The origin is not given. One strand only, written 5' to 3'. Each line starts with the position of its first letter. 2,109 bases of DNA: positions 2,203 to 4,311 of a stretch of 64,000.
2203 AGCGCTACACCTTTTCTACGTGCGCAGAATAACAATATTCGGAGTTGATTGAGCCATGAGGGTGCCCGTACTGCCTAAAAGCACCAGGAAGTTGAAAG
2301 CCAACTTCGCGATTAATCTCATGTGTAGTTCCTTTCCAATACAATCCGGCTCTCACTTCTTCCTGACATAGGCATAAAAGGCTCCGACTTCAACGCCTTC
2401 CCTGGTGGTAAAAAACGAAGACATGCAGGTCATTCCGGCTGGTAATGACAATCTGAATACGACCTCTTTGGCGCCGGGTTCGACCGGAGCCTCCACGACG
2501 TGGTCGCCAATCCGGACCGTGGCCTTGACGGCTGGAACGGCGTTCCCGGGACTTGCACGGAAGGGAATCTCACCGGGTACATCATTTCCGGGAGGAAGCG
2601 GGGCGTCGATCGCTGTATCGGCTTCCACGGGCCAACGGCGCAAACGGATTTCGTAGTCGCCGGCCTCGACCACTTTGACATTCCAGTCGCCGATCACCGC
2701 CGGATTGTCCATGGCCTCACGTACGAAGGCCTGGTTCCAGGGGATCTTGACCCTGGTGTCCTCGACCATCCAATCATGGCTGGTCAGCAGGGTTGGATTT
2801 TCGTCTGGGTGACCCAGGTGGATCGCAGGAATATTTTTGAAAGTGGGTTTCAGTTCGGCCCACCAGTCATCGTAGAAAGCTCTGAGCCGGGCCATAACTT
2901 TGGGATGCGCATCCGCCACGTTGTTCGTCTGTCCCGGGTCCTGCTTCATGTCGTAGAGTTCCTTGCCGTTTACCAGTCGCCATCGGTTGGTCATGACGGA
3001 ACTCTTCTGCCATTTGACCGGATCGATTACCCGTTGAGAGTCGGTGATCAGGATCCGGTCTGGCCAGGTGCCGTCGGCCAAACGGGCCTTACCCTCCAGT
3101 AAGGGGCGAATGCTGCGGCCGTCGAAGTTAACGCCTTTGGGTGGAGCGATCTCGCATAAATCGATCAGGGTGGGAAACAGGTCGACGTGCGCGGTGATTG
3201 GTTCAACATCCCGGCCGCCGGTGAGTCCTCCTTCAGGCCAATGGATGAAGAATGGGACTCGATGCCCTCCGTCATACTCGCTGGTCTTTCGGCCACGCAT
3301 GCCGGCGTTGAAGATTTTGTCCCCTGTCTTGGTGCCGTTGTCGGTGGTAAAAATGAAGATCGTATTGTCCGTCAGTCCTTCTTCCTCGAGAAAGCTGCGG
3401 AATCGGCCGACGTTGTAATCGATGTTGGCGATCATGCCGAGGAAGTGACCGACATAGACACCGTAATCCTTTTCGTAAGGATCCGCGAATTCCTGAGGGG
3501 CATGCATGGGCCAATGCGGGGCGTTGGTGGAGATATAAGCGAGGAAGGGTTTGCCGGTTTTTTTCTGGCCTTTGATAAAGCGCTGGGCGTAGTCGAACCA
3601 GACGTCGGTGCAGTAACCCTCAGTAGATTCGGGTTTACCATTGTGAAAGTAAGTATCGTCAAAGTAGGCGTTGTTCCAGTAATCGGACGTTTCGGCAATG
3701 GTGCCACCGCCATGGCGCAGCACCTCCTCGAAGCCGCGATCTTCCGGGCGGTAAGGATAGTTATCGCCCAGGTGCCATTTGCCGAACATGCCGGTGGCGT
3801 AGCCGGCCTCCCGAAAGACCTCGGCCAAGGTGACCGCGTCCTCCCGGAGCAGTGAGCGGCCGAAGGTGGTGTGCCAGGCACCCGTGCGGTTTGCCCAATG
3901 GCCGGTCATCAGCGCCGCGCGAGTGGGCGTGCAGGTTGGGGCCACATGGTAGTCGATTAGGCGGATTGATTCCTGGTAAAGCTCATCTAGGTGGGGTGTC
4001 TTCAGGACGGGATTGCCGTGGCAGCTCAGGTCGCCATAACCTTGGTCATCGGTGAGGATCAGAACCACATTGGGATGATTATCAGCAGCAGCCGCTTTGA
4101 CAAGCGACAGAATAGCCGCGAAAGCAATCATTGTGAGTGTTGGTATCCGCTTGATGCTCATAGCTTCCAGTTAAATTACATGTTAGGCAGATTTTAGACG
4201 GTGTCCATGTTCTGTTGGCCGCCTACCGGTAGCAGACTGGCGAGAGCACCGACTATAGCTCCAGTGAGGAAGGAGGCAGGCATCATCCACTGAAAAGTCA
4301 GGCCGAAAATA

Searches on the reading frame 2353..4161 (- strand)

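Call 61: search_protein_families(library=pfam, proteins=[window:2353-4161:-], max_evalue=0.00001)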
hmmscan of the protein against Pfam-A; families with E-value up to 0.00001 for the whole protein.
window:2353-4161:- (602 aa): 2 families
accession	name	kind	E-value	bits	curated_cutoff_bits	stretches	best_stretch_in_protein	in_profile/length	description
PF00884.28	Sulfatase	-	3.5e-61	207.6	25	1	30-336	1-299/301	Sulfatase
PF16347.10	SGSH_C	-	1.1e-09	39.1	29.3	1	296-419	12-135/154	N-sulphoglucosamine sulphohydrolase, C-terminal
